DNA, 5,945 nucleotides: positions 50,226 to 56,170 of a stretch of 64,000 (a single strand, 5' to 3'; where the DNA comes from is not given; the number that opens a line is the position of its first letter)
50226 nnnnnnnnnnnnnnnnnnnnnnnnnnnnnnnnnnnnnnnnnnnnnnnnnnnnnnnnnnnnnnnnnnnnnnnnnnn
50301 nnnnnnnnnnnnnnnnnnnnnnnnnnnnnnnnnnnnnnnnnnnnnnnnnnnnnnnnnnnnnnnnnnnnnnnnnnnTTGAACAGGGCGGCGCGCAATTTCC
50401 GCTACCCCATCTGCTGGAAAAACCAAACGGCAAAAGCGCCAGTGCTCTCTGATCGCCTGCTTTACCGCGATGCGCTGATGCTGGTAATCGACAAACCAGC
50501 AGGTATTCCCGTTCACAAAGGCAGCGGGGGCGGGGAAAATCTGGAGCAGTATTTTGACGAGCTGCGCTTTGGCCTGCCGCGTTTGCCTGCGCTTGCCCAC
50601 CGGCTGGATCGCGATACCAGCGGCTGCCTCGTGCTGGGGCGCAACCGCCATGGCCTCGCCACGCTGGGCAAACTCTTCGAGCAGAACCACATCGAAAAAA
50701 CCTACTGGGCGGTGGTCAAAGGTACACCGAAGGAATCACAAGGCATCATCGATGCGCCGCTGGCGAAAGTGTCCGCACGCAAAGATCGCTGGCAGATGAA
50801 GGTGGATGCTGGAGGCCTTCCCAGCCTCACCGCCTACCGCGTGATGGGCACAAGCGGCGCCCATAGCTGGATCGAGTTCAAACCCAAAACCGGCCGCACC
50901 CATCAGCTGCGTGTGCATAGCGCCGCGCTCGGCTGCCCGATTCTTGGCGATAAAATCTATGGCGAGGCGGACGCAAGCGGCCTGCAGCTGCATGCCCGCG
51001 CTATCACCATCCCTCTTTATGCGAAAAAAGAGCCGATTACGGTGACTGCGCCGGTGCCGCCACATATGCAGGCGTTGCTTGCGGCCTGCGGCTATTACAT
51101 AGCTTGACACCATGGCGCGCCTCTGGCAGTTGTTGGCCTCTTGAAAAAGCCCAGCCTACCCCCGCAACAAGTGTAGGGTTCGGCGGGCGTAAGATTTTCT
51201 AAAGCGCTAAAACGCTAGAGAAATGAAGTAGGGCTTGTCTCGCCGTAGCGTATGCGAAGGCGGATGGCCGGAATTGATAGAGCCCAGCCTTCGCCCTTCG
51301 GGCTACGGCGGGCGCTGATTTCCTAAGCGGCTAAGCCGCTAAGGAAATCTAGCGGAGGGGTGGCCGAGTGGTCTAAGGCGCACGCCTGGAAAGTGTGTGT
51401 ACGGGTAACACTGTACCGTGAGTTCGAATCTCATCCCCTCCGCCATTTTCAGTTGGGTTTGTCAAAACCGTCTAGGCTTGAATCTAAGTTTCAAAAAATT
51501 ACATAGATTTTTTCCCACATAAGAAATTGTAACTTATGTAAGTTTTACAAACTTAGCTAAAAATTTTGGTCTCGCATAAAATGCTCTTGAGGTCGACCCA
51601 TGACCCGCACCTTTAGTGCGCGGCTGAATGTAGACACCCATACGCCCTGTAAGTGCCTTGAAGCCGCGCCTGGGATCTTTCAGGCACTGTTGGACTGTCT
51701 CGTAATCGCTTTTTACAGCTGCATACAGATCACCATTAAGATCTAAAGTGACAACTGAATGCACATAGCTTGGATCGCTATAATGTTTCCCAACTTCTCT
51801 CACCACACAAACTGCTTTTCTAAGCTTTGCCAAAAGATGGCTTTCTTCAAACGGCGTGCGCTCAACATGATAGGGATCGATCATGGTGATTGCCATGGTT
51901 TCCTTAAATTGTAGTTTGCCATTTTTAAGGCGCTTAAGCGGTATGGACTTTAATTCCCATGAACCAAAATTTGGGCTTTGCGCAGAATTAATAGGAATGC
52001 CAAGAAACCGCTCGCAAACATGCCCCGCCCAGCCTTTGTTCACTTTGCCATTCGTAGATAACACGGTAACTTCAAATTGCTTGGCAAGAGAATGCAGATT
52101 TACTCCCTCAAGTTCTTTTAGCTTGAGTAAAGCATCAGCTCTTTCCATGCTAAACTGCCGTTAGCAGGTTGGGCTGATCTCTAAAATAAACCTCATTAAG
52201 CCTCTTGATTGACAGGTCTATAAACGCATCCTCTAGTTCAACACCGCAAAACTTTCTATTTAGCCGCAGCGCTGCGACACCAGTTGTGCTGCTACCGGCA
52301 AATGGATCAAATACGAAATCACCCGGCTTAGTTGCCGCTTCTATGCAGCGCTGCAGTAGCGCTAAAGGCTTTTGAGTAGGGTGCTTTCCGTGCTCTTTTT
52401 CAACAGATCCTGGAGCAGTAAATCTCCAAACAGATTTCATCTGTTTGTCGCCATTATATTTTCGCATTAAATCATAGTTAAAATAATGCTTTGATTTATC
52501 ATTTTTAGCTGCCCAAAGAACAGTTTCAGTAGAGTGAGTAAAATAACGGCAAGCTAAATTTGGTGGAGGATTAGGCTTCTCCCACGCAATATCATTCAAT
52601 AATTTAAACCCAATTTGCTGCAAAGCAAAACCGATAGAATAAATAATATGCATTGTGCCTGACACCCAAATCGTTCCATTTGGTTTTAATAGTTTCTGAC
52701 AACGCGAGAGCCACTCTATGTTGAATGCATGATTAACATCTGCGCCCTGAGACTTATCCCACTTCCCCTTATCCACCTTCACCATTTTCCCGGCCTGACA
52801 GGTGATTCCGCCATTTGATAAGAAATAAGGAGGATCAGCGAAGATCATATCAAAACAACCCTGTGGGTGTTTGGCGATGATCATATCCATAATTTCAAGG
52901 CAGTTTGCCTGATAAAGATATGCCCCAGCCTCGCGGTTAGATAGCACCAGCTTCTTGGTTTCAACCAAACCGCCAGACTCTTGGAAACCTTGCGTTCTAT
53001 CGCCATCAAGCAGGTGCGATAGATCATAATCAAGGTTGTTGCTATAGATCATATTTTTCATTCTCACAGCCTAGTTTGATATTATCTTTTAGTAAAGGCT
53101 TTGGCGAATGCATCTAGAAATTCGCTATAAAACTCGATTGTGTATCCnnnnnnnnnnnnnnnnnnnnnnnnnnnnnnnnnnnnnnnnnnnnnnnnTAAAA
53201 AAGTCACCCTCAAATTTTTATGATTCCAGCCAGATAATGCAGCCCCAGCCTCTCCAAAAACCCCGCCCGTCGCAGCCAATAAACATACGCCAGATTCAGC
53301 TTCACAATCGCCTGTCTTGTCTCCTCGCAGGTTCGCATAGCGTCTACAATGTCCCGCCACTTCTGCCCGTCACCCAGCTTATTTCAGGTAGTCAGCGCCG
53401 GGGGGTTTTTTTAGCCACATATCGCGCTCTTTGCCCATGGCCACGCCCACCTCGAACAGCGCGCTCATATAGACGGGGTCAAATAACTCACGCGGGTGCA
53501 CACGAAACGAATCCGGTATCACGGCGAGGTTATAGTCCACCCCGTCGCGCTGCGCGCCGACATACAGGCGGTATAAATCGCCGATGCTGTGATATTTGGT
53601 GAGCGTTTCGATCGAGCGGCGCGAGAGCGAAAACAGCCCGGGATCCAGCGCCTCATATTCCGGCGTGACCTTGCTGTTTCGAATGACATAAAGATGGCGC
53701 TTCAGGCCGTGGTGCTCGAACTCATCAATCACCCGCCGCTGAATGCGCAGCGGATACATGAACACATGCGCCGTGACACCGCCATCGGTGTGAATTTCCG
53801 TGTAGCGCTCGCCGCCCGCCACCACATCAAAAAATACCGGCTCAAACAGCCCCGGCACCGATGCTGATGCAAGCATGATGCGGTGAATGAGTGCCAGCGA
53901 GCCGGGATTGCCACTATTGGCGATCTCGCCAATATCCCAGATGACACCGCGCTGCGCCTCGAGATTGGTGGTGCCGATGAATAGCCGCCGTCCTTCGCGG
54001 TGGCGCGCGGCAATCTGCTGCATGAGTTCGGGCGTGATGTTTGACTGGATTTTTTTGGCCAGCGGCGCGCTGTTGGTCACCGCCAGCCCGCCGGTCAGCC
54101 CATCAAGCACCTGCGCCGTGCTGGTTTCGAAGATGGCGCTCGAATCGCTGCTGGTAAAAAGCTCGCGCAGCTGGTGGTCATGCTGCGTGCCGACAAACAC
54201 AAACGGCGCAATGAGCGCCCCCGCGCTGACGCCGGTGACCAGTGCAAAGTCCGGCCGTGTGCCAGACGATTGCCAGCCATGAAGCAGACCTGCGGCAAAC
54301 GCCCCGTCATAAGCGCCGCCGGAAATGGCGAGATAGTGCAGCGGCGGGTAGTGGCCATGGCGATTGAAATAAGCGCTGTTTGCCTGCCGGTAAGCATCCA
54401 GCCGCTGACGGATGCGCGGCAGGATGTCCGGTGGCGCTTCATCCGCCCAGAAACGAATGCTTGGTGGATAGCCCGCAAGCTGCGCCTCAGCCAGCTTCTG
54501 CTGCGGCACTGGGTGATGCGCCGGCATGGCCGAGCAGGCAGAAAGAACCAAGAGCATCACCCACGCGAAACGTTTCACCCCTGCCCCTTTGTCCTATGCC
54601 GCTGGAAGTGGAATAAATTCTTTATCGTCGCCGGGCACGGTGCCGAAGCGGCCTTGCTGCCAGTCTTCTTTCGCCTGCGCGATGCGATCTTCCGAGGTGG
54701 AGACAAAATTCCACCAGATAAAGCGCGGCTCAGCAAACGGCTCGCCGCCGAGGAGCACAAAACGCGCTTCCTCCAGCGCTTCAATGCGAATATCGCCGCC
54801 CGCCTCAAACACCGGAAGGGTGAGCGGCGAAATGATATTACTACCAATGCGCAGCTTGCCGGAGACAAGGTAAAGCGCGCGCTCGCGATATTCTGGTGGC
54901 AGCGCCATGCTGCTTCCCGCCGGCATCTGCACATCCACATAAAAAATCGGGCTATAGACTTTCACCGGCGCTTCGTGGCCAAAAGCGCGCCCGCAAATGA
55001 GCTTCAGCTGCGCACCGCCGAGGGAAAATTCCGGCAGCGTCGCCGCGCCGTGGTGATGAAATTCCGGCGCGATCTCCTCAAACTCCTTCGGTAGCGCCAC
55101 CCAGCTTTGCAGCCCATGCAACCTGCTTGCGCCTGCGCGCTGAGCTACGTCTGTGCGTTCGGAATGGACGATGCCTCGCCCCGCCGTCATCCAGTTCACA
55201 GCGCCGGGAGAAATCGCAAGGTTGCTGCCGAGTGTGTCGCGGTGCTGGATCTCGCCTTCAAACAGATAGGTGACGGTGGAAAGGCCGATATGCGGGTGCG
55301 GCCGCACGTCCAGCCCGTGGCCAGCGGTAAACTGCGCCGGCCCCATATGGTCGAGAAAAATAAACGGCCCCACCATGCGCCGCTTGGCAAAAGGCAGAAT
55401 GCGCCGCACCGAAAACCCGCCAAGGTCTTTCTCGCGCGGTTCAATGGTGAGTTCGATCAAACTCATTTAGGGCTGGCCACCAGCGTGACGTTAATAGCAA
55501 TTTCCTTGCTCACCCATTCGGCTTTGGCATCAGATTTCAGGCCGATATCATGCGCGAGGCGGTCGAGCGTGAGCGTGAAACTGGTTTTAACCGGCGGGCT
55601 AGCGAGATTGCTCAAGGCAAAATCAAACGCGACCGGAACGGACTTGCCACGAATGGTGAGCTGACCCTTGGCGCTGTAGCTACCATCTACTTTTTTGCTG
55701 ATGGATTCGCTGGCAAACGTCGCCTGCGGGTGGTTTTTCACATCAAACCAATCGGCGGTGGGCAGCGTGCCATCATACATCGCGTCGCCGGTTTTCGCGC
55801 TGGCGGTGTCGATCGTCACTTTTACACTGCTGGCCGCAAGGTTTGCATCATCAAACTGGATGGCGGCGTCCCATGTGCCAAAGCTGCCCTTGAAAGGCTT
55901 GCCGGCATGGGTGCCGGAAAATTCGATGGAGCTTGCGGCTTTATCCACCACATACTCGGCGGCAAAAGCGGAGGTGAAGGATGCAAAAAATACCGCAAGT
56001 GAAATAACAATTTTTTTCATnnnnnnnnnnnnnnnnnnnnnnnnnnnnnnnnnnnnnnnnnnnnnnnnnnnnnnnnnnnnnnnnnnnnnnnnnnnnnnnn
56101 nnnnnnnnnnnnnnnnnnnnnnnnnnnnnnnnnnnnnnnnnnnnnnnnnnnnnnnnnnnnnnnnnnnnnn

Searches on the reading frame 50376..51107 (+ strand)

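Call 68: search_protein_families(library=pfam, proteins=[window:50376-51107:+], max_evalue=0.0001)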
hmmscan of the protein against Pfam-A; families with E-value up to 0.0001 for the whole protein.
window:50376-51107:+ (243 aa): 1 family
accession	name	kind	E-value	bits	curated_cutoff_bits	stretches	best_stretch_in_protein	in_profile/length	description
PF00849.27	PseudoU_synth_2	-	3.4e-33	115.5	26.8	1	36-184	3-152/152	RNA pseudouridylate synthase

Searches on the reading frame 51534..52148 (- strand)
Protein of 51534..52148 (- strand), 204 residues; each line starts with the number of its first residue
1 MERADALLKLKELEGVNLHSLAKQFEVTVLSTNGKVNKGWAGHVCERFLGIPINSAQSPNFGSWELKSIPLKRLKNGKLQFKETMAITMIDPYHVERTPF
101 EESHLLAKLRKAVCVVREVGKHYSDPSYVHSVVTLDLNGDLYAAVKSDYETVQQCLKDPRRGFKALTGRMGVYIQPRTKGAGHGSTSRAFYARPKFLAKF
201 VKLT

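Call 68: search_protein_families(library=pfam, proteins=[window:51534-52148:-], max_evalue=0.0001)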
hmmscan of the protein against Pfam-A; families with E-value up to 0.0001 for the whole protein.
window:51534-52148:- (204 aa): 2 families
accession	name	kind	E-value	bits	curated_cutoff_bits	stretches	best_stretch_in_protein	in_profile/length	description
PF02976.21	MutH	-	6.1e-12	45.8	23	1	49-115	1-69/103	DNA mismatch repair enzyme MutH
PF15515.12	MvaI_BcnI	-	1.1e-05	26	25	1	31-73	18-55/227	MvaI/BcnI restriction endonuclease family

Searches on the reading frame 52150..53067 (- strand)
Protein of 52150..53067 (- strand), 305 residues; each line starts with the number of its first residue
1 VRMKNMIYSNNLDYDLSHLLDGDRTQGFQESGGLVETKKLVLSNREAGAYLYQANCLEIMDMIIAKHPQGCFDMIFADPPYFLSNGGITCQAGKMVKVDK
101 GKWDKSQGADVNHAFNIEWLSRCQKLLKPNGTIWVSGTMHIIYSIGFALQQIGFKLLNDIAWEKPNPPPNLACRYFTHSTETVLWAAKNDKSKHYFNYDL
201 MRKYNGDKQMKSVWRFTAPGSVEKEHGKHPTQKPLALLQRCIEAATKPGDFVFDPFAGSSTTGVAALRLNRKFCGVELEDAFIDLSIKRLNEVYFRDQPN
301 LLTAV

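Call 68: search_protein_families(library=pfam, proteins=[window:52150-53067:-], max_evalue=0.0001)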
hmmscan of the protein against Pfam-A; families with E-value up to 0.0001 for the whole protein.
window:52150-53067:- (305 aa): 1 family
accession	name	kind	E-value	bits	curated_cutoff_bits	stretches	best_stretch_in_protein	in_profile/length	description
PF01555.25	N6_N4_Mtase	-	2.1e-59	201.6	26.7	1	73-287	2-220/221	DNA methylase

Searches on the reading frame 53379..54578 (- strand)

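Call 68: search_protein_families(library=pfam, proteins=[window:53379-54578:-], max_evalue=0.0001)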
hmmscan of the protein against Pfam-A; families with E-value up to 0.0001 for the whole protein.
window:53379-54578:- (399 aa): 1 family
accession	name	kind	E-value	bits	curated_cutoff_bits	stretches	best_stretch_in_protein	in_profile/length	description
PF01734.28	Patatin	-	7.5e-17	62.6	27.7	1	83-270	1-183/191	Patatin-like phospholipase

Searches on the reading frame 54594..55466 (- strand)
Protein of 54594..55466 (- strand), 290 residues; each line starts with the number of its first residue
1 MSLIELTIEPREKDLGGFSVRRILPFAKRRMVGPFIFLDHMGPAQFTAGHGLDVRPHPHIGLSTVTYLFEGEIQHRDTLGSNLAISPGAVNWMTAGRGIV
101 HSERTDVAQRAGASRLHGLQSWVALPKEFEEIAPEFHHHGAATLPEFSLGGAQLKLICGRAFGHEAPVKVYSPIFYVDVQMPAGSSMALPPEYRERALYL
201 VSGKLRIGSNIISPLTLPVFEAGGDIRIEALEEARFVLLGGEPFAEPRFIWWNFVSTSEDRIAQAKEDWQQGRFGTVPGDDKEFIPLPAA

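Call 68: search_protein_families(library=pfam, proteins=[window:54594-55466:-], max_evalue=0.0001)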
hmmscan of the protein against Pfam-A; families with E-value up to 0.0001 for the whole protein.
window:54594-55466:- (290 aa): 2 families
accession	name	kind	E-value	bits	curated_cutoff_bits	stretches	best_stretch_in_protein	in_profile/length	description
PF02678.22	Pirin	-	1.6e-34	118.6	26.1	1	18-123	2-108/108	Pirin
PF05726.19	Pirin_C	-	4.1e-30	104.7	27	1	176-275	1-103/103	Pirin C-terminal cupin domain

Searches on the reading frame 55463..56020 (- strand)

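Call 68: search_protein_families(library=pfam, proteins=[window:55463-56020:-], max_evalue=0.0001)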
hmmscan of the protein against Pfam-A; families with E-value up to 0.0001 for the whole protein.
window:55463-56020:- (185 aa): 1 family
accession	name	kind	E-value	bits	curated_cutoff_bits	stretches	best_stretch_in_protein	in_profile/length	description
PF04264.18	YceI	-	3.8e-35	121.9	23.7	1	23-182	1-150/150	YceI-like domain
